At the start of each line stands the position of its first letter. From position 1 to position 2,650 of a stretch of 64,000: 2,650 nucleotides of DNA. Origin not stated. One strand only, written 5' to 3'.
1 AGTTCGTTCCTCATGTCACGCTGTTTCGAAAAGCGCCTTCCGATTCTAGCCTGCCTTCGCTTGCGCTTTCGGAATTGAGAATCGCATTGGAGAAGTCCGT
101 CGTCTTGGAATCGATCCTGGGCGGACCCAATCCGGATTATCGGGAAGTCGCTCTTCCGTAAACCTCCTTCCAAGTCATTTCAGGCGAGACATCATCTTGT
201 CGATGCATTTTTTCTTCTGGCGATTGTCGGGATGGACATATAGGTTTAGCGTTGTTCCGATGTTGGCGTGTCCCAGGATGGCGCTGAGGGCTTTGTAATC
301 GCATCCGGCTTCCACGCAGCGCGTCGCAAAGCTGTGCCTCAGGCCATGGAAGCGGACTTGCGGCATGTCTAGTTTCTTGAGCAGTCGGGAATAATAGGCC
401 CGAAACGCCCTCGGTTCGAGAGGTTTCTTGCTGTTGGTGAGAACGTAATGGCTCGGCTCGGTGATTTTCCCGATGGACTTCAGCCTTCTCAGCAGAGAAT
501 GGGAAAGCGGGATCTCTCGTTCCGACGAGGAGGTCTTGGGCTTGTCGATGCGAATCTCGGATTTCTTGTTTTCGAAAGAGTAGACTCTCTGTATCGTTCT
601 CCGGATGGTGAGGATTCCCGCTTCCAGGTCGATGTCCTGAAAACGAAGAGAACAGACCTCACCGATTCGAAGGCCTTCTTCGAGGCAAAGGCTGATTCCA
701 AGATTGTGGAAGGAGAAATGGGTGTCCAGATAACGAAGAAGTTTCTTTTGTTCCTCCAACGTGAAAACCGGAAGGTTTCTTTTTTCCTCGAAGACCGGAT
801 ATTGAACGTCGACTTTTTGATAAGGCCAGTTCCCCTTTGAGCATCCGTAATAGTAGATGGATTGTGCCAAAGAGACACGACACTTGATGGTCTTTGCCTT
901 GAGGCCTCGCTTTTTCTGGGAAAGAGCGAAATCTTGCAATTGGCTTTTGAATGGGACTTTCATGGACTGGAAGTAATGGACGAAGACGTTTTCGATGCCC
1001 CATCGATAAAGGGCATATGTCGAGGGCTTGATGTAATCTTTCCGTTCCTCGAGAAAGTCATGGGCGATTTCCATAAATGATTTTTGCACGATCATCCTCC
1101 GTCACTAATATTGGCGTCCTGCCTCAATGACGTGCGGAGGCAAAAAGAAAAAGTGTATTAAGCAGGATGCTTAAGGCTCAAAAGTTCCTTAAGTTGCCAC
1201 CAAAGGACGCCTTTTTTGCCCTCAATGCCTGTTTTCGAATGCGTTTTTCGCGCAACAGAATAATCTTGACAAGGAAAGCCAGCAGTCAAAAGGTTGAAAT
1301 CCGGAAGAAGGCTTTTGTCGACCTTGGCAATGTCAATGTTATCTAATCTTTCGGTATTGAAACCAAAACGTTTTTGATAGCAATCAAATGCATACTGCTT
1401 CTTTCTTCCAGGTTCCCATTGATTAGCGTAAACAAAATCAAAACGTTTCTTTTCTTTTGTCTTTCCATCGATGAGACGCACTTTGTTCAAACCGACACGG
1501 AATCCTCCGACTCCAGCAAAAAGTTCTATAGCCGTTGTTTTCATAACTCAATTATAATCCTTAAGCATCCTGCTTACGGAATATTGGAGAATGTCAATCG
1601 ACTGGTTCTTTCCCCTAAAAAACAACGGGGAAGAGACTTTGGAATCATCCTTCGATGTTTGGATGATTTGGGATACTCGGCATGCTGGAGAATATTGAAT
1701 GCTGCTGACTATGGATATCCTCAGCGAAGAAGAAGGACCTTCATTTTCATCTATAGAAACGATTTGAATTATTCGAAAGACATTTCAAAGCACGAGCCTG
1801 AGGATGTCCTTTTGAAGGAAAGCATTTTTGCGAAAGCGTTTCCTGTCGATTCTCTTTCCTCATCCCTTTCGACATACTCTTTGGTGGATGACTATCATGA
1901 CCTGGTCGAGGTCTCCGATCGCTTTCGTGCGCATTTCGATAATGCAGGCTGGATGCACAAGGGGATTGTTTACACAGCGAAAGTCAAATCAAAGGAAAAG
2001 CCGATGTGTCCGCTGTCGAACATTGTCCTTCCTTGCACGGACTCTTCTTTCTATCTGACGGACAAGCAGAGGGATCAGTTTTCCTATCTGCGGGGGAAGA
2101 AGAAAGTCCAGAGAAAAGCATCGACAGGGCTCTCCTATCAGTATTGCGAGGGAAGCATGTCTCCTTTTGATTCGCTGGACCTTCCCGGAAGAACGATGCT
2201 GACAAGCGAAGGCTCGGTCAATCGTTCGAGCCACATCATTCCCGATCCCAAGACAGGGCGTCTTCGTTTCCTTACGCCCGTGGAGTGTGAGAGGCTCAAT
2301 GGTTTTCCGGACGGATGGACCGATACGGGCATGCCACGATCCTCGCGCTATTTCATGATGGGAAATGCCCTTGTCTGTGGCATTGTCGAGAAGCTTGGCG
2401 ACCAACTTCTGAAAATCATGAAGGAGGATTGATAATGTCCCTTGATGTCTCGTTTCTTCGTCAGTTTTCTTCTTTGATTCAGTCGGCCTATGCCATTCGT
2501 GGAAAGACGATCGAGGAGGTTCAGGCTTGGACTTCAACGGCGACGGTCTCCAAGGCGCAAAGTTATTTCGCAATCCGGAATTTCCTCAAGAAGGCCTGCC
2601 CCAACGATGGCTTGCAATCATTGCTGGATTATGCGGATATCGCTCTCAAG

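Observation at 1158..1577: Intragenic inverton: the 5' third of a C5-cytosine methyltransferase gene is flipped between 18-bp perfect inverted repeats beside a tyrosine recombinase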

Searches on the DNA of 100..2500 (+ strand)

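Call 58: search_dna_similar(query=window:100-2500:+, collection=plasmids, mode=distant, max_rows=8)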
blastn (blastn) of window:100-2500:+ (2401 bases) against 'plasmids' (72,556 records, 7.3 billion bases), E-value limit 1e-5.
Records with a match: 1; places in all: 1; records where one place covers at least 80% of the query: 0.
Best place of each record, by identity: 60-80% 1.
By first word of the organism name: Phocaeicola 1.
By predicted mobility (MOB-suite, as given by PLSDB): non-mobilizable 1.
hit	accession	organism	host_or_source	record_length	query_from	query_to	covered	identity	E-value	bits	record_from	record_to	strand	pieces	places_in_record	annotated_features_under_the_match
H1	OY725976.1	Phocaeicola massiliensis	-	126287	131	249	5%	71.4%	2e-6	63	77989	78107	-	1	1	none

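Call 59: search_dna_similar(query=window:100-2500:+, collection=phages, mode=distant, max_rows=8)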
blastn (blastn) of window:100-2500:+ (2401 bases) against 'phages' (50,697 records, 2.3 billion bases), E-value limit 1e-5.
Records with a match: 1; places in all: 1; records where one place covers at least 80% of the query: 0.
Best place of each record, by identity: 60-80% 1.
By first word of the organism name: Bacteriophage 1.
By host as written in the record: - 1.
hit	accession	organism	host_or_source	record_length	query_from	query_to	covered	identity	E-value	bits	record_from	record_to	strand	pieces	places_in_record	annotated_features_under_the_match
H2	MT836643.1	Bacteriophage sp.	human fecal samples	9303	94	277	8%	69.0%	1e-10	76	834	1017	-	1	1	record has no annotation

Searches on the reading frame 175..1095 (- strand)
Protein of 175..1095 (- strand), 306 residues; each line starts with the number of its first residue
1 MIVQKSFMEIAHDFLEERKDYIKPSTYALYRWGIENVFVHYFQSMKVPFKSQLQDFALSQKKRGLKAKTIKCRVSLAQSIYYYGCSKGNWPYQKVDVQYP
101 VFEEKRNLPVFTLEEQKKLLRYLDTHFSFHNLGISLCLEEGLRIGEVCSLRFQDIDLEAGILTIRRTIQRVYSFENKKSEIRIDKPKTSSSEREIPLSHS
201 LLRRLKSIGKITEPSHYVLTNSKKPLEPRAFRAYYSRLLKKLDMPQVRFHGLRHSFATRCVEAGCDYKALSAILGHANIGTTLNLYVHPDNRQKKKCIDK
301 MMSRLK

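Call 7: search_protein_families(library=pfam, proteins=[window:175-1095:-], max_evalue=0.01)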
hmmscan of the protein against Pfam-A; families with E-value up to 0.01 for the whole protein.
window:175-1095:- (306 aa): 2 families
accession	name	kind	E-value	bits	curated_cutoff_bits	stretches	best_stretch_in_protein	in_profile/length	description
PF00589.27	Phage_integrase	-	4.6e-30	105.1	27.1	1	111-291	3-170/172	Phage integrase family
PF14659.12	Phage_int_SAM_3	-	0.0027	18.4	22.6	1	7-47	2-42/58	Phage integrase, N-terminal SAM-like domain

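Call 8: search_protein_families(library=padloc, proteins=[window:175-1095:-], max_evalue=0.01)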
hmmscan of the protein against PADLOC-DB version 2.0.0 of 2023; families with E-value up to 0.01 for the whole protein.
window:175-1095:- (306 aa): 0 families

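Call 9: search_protein_families(library=ncbifam, proteins=[window:175-1095:-], max_evalue=0.01)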
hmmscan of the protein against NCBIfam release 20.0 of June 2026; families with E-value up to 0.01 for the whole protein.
window:175-1095:- (306 aa): 12 families
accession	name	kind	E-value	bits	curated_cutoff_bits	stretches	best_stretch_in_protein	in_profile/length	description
NF040815.2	recomb_XerA_Arch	equivalog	3.2e-24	85.9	220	2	180-295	145-260/263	site-specific tyrosine recombinase/integron integrase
TIGR02224.1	recomb_XerC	equivalog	7.1e-20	71.6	335.15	1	50-304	46-292/295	tyrosine recombinase XerC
TIGR02225.1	recomb_XerD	equivalog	1.2e-17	64.2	329.6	1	49-303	42-288/290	site-specific tyrosine recombinase XerD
TIGR02249.1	integrase_gron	subfamily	2.8e-16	59.8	265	2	246-297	258-308/315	integron integrase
NF001399.0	PRK00283.1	subfamily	3.7e-14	52.7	279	1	50-292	53-286/300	tyrosine recombinase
NF003462.0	PRK05084.1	equivalog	1.8e-13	50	267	1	134-301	201-356/360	tyrosine recombinase XerS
NF011946.0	PRK15417.1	equivalog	1.8e-09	37.2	435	2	248-286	275-312/337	integron integrase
NF002331.0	PRK01287.1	subfamily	2.5e-09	36.6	371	1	249-282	273-306/365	site-specific tyrosine recombinase XerC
NF007370.0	PRK09870.1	subfamily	5.3e-08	32.7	221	1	105-283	9-174/200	tyrosine-type DNA invertase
NF002685.0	PRK02436.1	equivalog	3.5e-06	27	178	1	49-175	45-160/245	site-specific tyrosine recombinase XerD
NF007371.0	PRK09871.1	subfamily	5.8e-06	26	222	1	134-167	32-65/198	tyrosine-type DNA invertase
NF040693.1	recomb_GmtY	equivalog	0.00018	20.9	340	1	217-293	352-436/441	gamma-mobile-trio recombinase GmtY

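Call 49: find_homologous_proteins(query=window:175-1095:-, max_evalue=1e-20)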
Query window:175-1095:- (306 aa): 7426 proteins with E <= 1e-20 among 8000 candidates; the best 120 are listed.
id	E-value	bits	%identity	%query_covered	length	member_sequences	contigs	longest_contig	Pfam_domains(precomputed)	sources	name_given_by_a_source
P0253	1.8e-202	689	100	99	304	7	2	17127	PF00589.28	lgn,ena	-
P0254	2.8e-159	547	78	99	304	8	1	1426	PF00589.28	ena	-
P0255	1.9e-134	466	66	97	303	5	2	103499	PF00589.28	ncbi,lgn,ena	-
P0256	4.5e-104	366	53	100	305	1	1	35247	PF00589.28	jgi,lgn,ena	-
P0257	4.2e-92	327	47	98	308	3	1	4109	PF14659.13,PF00589.28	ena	-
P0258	4.9e-92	327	48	98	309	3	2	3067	PF14659.13,PF00589.28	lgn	-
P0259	1.3e-91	325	48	99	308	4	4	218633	PF14659.13,PF00589.28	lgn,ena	-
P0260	2.0e-91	325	46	98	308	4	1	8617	PF00589.28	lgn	-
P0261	2.3e-91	325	48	98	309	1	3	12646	PF14659.13,PF00589.28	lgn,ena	-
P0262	2.3e-91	325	47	98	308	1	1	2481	PF14659.13,PF00589.28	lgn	-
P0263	3.1e-91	324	47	100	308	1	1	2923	PF14659.13,PF00589.28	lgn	-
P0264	4.3e-91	324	47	98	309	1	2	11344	PF14659.13,PF00589.28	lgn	-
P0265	4.6e-91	324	47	98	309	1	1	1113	PF14659.13,PF00589.28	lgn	-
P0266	4.7e-91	324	48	98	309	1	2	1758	PF14659.13,PF00589.28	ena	-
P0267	6.1e-91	323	47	98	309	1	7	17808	PF14659.13,PF00589.28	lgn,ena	-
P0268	7.1e-91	323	46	98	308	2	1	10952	PF14659.13,PF00589.28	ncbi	-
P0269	7.8e-91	323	47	98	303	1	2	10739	PF00589.28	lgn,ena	-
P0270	8.2e-91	323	48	100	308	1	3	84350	PF14659.13,PF00589.28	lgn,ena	-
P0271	8.6e-91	323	48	100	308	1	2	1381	PF14659.13,PF00589.28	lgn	-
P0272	3.6e-90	321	48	99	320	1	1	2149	PF14659.13,PF00589.28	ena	-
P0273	3.9e-90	321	46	98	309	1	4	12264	PF14659.13,PF00589.28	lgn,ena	-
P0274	4.0e-90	320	47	98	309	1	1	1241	PF14659.13,PF00589.28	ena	-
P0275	4.4e-90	320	48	99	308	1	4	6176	PF14659.13,PF00589.28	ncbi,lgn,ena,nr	ncbi:MAG: tyrosine-type recombinase/integrase [Paludibacteraceae bacterium]|nr:tyrosine-type recombi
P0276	4.6e-90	320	47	98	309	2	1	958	PF14659.13,PF00589.28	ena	-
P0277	5.2e-90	320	47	98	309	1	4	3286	PF14659.13,PF00589.28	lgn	-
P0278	5.5e-90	320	47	99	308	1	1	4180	PF14659.13,PF00589.28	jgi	jgi:integrase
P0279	5.7e-90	320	47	98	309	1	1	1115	PF14659.13,PF00589.28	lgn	-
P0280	6.6e-90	320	48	99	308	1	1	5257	PF14659.13,PF00589.28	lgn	-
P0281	6.8e-90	320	48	99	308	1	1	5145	PF14659.13,PF00589.28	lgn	-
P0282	7.3e-90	320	47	98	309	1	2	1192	PF14659.13,PF00589.28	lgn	-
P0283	7.8e-90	320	47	98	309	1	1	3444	PF14659.13,PF00589.28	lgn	-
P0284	8.4e-90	319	47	98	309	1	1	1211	PF14659.13,PF00589.28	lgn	-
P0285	1.0e-89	319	47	99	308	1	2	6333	PF14659.13,PF00589.28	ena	-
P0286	1.1e-89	319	46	98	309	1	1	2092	PF14659.13,PF00589.28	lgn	-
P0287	1.1e-89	319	47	99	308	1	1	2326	PF14659.13,PF00589.28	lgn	-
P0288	1.2e-89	319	47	99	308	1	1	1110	PF14659.13,PF00589.28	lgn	-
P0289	1.3e-89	319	47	99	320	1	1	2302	PF14659.13,PF00589.28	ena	-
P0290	1.4e-89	319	46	98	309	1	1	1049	PF14659.13,PF00589.28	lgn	-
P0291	1.5e-89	319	46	98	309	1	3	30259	PF14659.13,PF00589.28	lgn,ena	-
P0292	1.5e-89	319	46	98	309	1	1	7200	PF14659.13,PF00589.28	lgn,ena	-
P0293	1.5e-89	319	46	98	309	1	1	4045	PF14659.13,PF00589.28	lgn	-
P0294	1.5e-89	319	46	98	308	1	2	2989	PF14659.13,PF00589.28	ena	-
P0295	1.6e-89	319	47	100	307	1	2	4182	PF14659.13,PF00589.28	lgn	-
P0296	1.8e-89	318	47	99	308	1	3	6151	PF14659.13,PF00589.28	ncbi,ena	-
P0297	1.8e-89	318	45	98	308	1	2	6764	PF14659.13,PF00589.28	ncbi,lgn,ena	-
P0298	2.0e-89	318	46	98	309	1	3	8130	PF14659.13,PF00589.28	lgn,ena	-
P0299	2.0e-89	318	46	98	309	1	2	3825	PF14659.13,PF00589.28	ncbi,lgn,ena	-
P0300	2.0e-89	318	46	98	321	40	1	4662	PF14659.13,PF00589.28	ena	-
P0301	2.0e-89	318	46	98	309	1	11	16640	PF14659.13,PF00589.28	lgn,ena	-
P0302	2.1e-89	318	47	99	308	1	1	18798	PF14659.13,PF00589.28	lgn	-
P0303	2.4e-89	318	47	98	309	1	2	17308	PF14659.13,PF00589.28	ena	-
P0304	2.4e-89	318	48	99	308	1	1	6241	PF14659.13,PF00589.28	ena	-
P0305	2.7e-89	318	47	99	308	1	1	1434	PF14659.13,PF00589.28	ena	-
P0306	2.8e-89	318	46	98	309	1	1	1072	PF14659.13,PF00589.28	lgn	-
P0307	2.8e-89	318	46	98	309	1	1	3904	PF14659.13,PF00589.28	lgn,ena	-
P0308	2.8e-89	318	46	98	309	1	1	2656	PF00589.28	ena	-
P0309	2.9e-89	318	46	98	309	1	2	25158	PF14659.13,PF00589.28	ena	-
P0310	2.9e-89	318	47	99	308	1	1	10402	PF14659.13,PF00589.28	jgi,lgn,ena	-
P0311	3.2e-89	317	47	100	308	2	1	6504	PF14659.13,PF00589.28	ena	-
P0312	3.2e-89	317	48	100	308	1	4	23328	PF14659.13,PF00589.28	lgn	-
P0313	3.3e-89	317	47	99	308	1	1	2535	PF14659.13,PF00589.28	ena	-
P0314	3.4e-89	317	47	99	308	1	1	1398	PF14659.13,PF00589.28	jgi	-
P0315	3.6e-89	317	46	99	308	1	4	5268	PF14659.13,PF00589.28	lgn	-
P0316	3.8e-89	317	48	100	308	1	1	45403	PF14659.13,PF00589.28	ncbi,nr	ncbi:MAG: site-specific integrase [Chitinophagaceae bacterium]|nr:site-specific integrase [Chitinoph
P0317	3.8e-89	317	46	98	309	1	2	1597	PF14659.13,PF00589.28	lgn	-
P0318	3.9e-89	317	46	98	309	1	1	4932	PF14659.13,PF00589.28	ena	-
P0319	4.1e-89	317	47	99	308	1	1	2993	PF14659.13,PF00589.28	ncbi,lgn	-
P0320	4.1e-89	317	48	100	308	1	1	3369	PF14659.13,PF00589.28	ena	-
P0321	4.7e-89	317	48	100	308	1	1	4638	PF14659.13,PF00589.28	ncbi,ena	-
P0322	4.9e-89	317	47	100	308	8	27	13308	PF14659.13,PF00589.28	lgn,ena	-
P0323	4.9e-89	317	49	95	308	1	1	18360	PF14659.13,PF00589.28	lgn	-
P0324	5.0e-89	317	49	95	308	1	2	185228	PF14659.13,PF00589.28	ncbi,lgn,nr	ncbi:site-specific integrase [Porphyromonadaceae bacterium OttesenSCG-928-L07]|nr:site-specific inte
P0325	5.0e-89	317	46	98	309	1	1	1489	PF00589.28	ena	-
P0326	5.1e-89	317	47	99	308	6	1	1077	PF14659.13,PF00589.28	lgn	-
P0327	5.3e-89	317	46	100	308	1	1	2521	PF14659.13,PF00589.28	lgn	-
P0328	5.5e-89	317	46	98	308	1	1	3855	PF14659.13,PF00589.28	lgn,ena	-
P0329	5.8e-89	317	47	99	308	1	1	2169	PF14659.13,PF00589.28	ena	-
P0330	5.8e-89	317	46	98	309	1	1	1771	PF14659.13,PF00589.28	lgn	-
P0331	5.9e-89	317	46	98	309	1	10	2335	PF14659.13,PF00589.28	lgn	-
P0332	6.5e-89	316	47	100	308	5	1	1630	PF14659.13,PF00589.28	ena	-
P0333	6.9e-89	316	47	99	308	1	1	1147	PF14659.13,PF00589.28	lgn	-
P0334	7.4e-89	316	46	98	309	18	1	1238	PF14659.13,PF00589.28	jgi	jgi:integrase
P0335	7.4e-89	316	46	98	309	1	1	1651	PF14659.13,PF00589.28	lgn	-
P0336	7.5e-89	316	49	99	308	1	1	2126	PF14659.13,PF00589.28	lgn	-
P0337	7.9e-89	316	46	98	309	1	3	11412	PF00589.28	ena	-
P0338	7.9e-89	316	47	99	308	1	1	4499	PF14659.13,PF00589.28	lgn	-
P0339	7.9e-89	316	47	98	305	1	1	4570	PF14659.13,PF00589.28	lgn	-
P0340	8.1e-89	316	47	98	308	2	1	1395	PF14659.13,PF00589.28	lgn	-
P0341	9.1e-89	316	47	98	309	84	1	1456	PF14659.13,PF00589.28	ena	-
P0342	9.7e-89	316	47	99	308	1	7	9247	PF14659.13,PF00589.28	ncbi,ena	-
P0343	1.0e-88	316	46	98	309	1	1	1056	PF14659.13,PF00589.28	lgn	-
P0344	1.1e-88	316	47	99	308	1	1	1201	PF14659.13,PF00589.28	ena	-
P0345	1.1e-88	316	47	99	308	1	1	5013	PF14659.13,PF00589.28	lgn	-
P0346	1.2e-88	316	48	97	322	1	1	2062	PF14659.13,PF00589.28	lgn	-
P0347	1.2e-88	316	47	99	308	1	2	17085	PF14659.13,PF00589.28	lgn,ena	-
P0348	1.3e-88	315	46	100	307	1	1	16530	PF14659.13,PF00589.28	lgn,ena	-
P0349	1.3e-88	315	47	100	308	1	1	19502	PF14659.13,PF00589.28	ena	-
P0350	1.3e-88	315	47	100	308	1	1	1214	PF14659.13,PF00589.28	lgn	-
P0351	1.5e-88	315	47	100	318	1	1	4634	PF14659.13,PF00589.28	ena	-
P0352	1.5e-88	315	47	99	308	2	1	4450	PF14659.13,PF00589.28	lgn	-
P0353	1.5e-88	315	47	100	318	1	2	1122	PF14659.13,PF00589.28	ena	-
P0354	1.5e-88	315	47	97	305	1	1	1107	PF14659.13,PF00589.28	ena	-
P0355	1.6e-88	315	47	100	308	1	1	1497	PF14659.13,PF00589.28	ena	-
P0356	1.6e-88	315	46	100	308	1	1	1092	PF14659.13,PF00589.28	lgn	-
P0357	1.6e-88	315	46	100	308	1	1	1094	PF14659.13,PF00589.28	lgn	-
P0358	1.7e-88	315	47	99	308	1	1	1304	PF14659.13,PF00589.28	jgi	-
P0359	1.8e-88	315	47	99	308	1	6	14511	PF14659.13,PF00589.28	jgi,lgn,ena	-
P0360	2.0e-88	315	47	99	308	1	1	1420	PF14659.13,PF00589.28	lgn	-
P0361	2.4e-88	315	48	99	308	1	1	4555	PF14659.13,PF00589.28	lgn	-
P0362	2.4e-88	315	46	99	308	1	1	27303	PF14659.13,PF00589.28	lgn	-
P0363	2.6e-88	315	48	95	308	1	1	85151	PF14659.13,PF00589.28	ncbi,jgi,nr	ncbi:MAG: site-specific integrase [Mediterranea sp.]|jgi:integrase|nr:site-specific integrase [Medit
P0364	2.6e-88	315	46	100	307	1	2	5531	PF14659.13,PF00589.28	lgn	-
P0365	2.6e-88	315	47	99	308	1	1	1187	PF14659.13,PF00589.28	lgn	-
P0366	2.6e-88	314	46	99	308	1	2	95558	PF14659.13,PF00589.28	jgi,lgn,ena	-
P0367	2.7e-88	314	46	99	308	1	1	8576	PF14659.13,PF00589.28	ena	-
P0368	2.7e-88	314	46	98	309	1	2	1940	PF14659.13,PF00589.28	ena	-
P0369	2.8e-88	314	46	99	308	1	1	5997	PF14659.13,PF00589.28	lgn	-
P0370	3.1e-88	314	47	100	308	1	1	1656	PF14659.13,PF00589.28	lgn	-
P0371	3.1e-88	314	47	100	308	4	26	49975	PF14659.13,PF00589.28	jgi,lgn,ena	-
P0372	3.3e-88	314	47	100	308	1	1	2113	PF00589.28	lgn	-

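Call 51: find_encoding_contigs(protein=P0256, flank=5000, max_places=3)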
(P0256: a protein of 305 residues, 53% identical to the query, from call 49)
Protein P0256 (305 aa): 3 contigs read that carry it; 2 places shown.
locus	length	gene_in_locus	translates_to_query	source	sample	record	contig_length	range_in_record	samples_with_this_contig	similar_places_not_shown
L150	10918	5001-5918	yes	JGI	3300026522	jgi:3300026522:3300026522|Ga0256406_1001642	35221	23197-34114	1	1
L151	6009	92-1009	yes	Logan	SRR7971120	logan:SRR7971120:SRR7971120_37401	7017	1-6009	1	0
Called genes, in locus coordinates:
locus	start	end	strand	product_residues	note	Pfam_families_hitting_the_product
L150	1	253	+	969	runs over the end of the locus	PF04313:HSDR_N, PF00270:DEAD, PF04851:ResIII, PF18766:SWI2_SNF2, PF22679:T1R_D3-like, PF12008:EcoR124_C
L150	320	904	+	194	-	-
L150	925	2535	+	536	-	PF12161:HsdM_N, PF02384:N6_Mtase, PF07669:Eco57I (weak)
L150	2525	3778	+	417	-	PF01420:Methylase_S (weak)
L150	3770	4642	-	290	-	PF01420:Methylase_S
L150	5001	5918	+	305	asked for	PF00589:Phage_integrase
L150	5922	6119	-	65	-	-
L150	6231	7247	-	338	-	PF09997:DUF2238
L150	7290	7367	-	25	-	-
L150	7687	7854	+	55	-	-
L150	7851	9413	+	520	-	PF00149:Metallophos (weak), PF02872:5_nucleotid_C (weak)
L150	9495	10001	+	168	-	PF05099:TerB (weak)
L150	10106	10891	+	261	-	PF01479:S4, PF00849:PseudoU_synth_2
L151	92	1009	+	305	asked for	PF00589:Phage_integrase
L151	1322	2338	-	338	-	PF09997:DUF2238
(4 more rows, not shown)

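Call 52: find_encoding_contigs(protein=P0371, flank=5000, max_places=4)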
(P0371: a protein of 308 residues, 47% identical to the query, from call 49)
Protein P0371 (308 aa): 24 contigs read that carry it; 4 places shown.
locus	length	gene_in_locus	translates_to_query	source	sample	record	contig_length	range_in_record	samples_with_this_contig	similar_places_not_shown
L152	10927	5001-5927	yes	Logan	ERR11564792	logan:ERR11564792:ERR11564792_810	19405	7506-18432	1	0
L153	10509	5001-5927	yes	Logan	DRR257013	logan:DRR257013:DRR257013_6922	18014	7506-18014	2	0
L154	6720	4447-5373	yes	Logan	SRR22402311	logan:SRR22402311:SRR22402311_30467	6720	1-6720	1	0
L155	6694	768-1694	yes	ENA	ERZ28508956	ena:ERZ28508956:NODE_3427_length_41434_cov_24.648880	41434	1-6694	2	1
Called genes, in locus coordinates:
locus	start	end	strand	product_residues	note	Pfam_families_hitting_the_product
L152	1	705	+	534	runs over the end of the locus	PF12161:HsdM_N, PF02384:N6_Mtase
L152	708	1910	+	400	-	PF01420:Methylase_S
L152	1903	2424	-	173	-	-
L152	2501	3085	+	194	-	PF01420:Methylase_S (weak)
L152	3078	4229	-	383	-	PF01420:Methylase_S (weak)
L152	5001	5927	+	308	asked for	PF14659:Phage_int_SAM_3 (weak), PF00589:Phage_integrase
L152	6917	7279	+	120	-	PF14198:TnpV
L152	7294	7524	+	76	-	-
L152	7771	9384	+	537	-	PF00239:Resolvase, PF07508:Recombinase, PF13408:Zn_ribbon_recom, PF14287:DUF4368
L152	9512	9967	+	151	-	PF00583:Acetyltransf_1, PF13673:Acetyltransf_10, PF13508:Acetyltransf_7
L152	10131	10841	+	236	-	-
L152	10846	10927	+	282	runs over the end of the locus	PF01734:Patatin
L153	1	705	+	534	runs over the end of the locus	PF12161:HsdM_N, PF02384:N6_Mtase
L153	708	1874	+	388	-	PF01420:Methylase_S (weak)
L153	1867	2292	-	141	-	PF01420:Methylase_S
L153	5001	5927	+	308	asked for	PF14659:Phage_int_SAM_3 (weak), PF00589:Phage_integrase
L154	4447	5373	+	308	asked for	PF14659:Phage_int_SAM_3 (weak), PF00589:Phage_integrase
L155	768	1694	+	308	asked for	PF14659:Phage_int_SAM_3 (weak), PF00589:Phage_integrase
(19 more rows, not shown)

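Call 64: search_solved_structures(query=window:175-1095:-, max_evalue=1e-8, show_alignments=2)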
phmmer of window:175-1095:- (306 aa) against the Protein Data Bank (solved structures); distinct sequences matched with E-value up to 1e-8: 7.
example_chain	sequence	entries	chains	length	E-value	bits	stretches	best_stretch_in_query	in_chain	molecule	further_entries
6emy_A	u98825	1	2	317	2.2e-18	70.1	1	51-289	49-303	Int protein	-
6en0_A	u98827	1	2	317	3.1e-18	69.6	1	51-289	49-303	Int protein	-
6emz_A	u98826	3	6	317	8.1e-18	68.3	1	51-289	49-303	Int protein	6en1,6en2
4a8e_A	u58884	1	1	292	2.6e-14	56.8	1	191-300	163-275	PROBABLE TYROSINE RECOMBINASE XERC-LIKE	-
5hxy_A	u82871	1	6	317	1.1e-11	48.2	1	92-291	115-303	Tyrosine recombinase XerA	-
2a3v_A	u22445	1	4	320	1.4e-11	47.8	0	10-164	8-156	site-specific recombinase IntI4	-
3nkh_A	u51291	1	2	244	3e-09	40.1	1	139-301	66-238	Integrase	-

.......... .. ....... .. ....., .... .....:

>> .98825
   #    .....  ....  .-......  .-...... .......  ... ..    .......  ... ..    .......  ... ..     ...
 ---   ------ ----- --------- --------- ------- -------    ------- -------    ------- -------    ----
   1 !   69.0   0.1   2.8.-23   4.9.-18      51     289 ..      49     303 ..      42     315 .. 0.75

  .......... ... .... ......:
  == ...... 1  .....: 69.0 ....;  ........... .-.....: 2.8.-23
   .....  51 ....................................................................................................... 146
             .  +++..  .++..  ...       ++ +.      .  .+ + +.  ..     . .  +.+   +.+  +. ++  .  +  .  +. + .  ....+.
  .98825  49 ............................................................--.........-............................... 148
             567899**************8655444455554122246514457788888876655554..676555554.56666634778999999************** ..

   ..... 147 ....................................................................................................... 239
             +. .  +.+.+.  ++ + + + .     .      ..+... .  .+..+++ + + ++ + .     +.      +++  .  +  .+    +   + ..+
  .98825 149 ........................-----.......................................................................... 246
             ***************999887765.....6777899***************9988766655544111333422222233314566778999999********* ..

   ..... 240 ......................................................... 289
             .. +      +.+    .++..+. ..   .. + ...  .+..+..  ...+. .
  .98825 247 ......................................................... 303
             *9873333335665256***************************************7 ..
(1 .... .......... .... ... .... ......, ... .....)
